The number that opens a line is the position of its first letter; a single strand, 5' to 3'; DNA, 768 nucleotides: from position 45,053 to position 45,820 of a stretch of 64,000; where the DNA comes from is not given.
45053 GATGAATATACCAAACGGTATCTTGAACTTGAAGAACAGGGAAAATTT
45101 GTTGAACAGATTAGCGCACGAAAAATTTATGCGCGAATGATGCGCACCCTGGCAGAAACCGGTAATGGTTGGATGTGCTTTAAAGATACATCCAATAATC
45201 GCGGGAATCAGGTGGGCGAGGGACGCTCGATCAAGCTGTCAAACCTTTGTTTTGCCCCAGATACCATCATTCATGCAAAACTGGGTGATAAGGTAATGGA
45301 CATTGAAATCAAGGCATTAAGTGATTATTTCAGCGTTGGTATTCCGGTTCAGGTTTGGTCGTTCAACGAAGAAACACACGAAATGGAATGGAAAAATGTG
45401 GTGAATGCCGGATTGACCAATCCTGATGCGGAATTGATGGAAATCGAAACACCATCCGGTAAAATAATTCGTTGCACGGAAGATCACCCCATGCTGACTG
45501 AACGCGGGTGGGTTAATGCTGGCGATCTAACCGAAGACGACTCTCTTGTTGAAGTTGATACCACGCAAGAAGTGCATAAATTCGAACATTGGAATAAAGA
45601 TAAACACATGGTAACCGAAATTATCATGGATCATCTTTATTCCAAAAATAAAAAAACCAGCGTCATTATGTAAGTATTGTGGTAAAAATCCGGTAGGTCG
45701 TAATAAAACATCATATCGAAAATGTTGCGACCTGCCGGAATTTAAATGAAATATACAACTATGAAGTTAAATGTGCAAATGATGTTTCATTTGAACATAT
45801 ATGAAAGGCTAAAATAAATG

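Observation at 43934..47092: nrdA is naturally split at the catalytic Cys site by a split intein; the C-terminal half has its own RBS and ATG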

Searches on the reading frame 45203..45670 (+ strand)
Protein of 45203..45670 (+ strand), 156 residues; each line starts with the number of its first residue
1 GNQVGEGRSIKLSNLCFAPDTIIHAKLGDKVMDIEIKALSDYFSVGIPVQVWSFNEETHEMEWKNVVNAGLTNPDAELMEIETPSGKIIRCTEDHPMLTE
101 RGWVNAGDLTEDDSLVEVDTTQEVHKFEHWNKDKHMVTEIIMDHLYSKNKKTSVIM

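Call 10: find_homologous_proteins(query=window:45203-45670:+, max_evalue=0.001)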
Query seq(156 aa): 11 candidates shared short words with the query, none scored E <= 0.001.

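Call 28: search_protein_representatives(protein=window:45248-45670:+)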
Query: 141 residues. Proteins with E-value up to 0.001 (for the whole library): 1449; up to 1e-10: 66; up to 1e-30: 0. The best 150 are listed.
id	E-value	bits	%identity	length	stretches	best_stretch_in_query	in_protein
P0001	2.1e-27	111.9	52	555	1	1-118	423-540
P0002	1.4e-23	99.5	31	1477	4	26-105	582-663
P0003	2.9e-22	95.3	33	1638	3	24-102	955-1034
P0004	3.6e-22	94.9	33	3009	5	18-101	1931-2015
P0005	1.8e-18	83.0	36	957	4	1-102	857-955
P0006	2.4e-18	82.6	31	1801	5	20-102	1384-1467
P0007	6.9e-18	81.1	29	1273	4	19-94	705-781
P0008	2.2e-17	79.4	40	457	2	34-105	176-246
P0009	2.3e-17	79.3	30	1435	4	23-106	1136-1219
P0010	4.8e-17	78.3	42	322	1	1-115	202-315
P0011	5.9e-17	78.1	41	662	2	35-102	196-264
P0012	1.5e-16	76.7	30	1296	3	20-120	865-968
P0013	2.4e-16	76.1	34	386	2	31-101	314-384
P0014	3.1e-16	75.7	49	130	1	1-101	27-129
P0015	6.2e-16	74.7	29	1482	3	34-103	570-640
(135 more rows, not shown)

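Call 33: find_encoding_contigs(protein=P0001, flank=5000, max_places=6)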
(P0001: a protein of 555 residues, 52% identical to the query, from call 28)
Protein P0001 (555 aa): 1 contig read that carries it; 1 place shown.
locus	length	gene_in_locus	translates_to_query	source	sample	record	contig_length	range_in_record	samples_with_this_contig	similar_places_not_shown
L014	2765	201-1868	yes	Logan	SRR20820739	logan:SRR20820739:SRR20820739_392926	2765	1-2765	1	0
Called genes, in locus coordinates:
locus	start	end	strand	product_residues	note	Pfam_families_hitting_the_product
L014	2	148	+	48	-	?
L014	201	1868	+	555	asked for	PF03477:ATP-cone, PF00317:Ribonuc_red_lgN, PF02867:Ribonuc_red_lgC, PF14890:Intein_splicing (weak)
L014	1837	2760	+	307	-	-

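Call 37: search_protein_families(library=pfam, proteins=[L014:1837-2760:+], max_evalue=1)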
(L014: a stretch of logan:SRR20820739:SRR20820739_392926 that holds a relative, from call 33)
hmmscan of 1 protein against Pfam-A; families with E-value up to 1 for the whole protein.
L014:1837-2760:+ (307 aa): 3 families
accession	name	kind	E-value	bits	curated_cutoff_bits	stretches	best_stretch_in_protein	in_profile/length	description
PF08722.17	Tn7_TnsA-like_N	-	0.048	14.7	26.5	1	208-246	14-55/85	TnsA-like endonuclease N terminal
PF25562.1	CNBH_CNNM2_C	-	0.085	12.9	27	1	217-251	137-171/172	Metal transporter CNNM2-like, C-terminal CNBH domain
PF25325.1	EF-hand_EFHB_C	-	0.14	12.3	27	1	91-120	29-58/75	EFHB C-terminal EF-hand domain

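Call 38: search_protein_families(library=phrogs, proteins=[L014:1837-2760:+], max_evalue=0.01)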
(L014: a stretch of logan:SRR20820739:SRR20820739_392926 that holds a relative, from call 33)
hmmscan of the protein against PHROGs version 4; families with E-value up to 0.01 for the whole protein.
L014:1837-2760:+ (307 aa): 2 families
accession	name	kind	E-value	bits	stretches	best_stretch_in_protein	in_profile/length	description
phrog_29037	-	DNA, RNA and nucleotide metabolism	1.2e-07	32.5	1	90-268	49-207/241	endonuclease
phrog_21138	-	unknown function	7.7e-06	27.6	1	189-247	16-74/198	-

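Call 42: find_related_loci(query=L014:1837-2757:+, collection=viral_contigs, flank=4000)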
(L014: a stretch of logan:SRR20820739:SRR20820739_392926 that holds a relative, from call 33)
Query L014:1837-2757:+ (307 aa) in viral_contigs; peptide patterns used: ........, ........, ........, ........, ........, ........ (x = any residue, [..] = any of these).
3 stretches matched a pattern, but none encodes a relative of the query by tblastn (E <= 1e-3).

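Call 44: find_homologous_proteins(query=L014:1837-2757:+, max_evalue=0.001)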
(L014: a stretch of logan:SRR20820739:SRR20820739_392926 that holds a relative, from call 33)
Query L014:1837-2757:+ (307 aa): 4 proteins with E <= 0.001 among 990 candidates.
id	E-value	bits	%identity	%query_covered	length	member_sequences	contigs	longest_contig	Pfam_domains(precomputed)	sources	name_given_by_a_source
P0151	9.6e-209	710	100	100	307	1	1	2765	-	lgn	-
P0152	8.5e-79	283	50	88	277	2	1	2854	-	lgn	-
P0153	1.2e-69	253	46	90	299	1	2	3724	-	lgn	-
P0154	6.6e-67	244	44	97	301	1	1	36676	-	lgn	-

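Call 46: find_encoding_contigs(protein=P0154, flank=5000, max_places=4)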
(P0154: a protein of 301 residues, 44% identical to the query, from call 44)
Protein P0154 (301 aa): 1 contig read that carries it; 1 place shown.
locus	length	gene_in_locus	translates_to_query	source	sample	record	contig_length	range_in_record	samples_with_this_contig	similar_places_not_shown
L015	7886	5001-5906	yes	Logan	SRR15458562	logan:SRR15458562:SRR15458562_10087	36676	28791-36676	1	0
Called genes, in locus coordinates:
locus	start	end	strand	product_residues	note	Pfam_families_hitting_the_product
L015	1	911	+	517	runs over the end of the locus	PF12708:Pect-lyase_RHGA_epim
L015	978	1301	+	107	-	-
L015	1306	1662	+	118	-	-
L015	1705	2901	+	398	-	PF03477:ATP-cone, PF00317:Ribonuc_red_lgN, PF02867:Ribonuc_red_lgC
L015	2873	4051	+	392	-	-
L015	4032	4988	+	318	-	PF14890:Intein_splicing (weak), PF02867:Ribonuc_red_lgC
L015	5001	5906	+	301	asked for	-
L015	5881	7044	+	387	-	PF02867:Ribonuc_red_lgC, PF14890:Intein_splicing (weak)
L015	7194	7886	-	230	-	?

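Call 47: find_encoding_contigs(protein=P0153, flank=5000, max_places=4)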
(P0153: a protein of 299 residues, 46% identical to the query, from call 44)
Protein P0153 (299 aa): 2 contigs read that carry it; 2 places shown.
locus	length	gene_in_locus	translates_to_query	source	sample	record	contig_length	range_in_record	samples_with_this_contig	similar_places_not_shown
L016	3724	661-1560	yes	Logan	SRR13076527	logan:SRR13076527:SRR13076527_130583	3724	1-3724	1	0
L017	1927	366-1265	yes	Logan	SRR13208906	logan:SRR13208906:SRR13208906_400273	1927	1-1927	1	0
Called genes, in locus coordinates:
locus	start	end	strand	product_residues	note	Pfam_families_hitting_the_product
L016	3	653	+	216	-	?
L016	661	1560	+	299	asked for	-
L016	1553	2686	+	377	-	PF02867:Ribonuc_red_lgC, PF14890:Intein_splicing (weak)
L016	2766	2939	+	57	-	-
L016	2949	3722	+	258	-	?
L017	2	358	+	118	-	?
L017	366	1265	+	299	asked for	-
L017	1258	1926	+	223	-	?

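Call 48: find_encoding_contigs(protein=P0152, flank=5000, max_places=4)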
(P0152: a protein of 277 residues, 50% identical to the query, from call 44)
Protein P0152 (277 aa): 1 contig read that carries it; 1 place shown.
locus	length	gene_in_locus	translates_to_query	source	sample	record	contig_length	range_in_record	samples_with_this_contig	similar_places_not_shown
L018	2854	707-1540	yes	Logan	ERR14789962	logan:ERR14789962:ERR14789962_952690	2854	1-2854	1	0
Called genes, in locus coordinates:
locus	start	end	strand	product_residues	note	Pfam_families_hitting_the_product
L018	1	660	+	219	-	?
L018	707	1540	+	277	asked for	-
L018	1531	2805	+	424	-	PF02867:Ribonuc_red_lgC, PF14890:Intein_splicing (weak)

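Call 74: search_solved_structures(query=A5, max_evalue=10, show_alignments=2)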
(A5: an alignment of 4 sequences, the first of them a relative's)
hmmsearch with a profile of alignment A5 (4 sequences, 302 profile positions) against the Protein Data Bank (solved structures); distinct sequences matched with E-value up to 10: 6.
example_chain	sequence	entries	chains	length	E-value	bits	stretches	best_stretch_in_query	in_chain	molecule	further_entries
8gy8_A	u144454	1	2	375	0.0016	21.1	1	184-266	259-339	Putative translation initiation factor (IF-2 homolog)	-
6p4f_B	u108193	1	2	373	0.038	16.6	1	185-255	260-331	Endonuclease Bax1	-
6p4w_B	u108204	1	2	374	0.044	16.4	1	185-255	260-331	Endonuclease Bax1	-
6p66_B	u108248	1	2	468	0.054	16.1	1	189-252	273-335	DNA endonuclease Bax1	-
6p4o_B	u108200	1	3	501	0.078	15.5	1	185-255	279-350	Endonuclease Bax1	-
2re7_A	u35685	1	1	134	0.76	12.3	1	89-144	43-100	Uncharacterized protein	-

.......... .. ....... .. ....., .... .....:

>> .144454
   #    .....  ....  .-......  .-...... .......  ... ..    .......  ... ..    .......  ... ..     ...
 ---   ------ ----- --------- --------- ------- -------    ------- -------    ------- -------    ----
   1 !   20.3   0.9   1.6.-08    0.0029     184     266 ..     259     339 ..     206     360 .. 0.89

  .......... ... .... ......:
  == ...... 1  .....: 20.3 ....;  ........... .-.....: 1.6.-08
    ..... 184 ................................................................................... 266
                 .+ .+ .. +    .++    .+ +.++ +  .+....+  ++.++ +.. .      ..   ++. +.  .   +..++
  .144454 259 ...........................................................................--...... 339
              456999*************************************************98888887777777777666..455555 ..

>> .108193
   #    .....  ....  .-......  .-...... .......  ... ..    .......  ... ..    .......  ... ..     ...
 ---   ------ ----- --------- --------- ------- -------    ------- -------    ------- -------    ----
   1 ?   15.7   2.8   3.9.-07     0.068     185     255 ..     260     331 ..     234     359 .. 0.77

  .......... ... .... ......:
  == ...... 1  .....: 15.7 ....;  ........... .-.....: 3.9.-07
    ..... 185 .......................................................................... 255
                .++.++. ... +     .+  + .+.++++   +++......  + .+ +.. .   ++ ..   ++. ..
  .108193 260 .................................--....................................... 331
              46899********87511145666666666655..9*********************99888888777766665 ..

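Call 75: search_protein_families(library=pfam, alignment_id=A5, max_evalue=1)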
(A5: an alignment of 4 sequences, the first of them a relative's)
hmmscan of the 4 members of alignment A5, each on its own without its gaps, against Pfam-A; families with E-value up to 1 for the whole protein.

A. member 1, L018:629-1537:+ (303 aa): 0 families

B. families by the number of members that match (of 4 scanned): 7 families
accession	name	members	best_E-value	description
PF02449.21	Glyco_hydro_42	1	0.0015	Beta-galactosidase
PF08722.17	Tn7_TnsA-like_N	1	0.048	TnsA-like endonuclease N terminal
PF00454.33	PI3_PI4_kinase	1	0.054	Phosphatidylinositol 3- and 4-kinase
PF25562.1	CNBH_CNNM2_C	1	0.085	Metal transporter CNNM2-like, C-terminal CNBH domain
PF25325.1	EF-hand_EFHB_C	1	0.14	EFHB C-terminal EF-hand domain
PF14566.11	PTPlike_phytase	1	0.16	Inositol hexakisphosphate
PF18743.7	AHJR-like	1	0.35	REase_AHJR-like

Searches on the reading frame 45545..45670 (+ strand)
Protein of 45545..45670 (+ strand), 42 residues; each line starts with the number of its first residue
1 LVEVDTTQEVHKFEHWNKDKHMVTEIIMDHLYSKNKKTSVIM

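Call 19: search_protein_families(library=pfam, proteins=[window:45545-45670:+], max_evalue=10)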
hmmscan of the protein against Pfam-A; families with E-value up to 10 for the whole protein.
seq(42 aa): 0 families
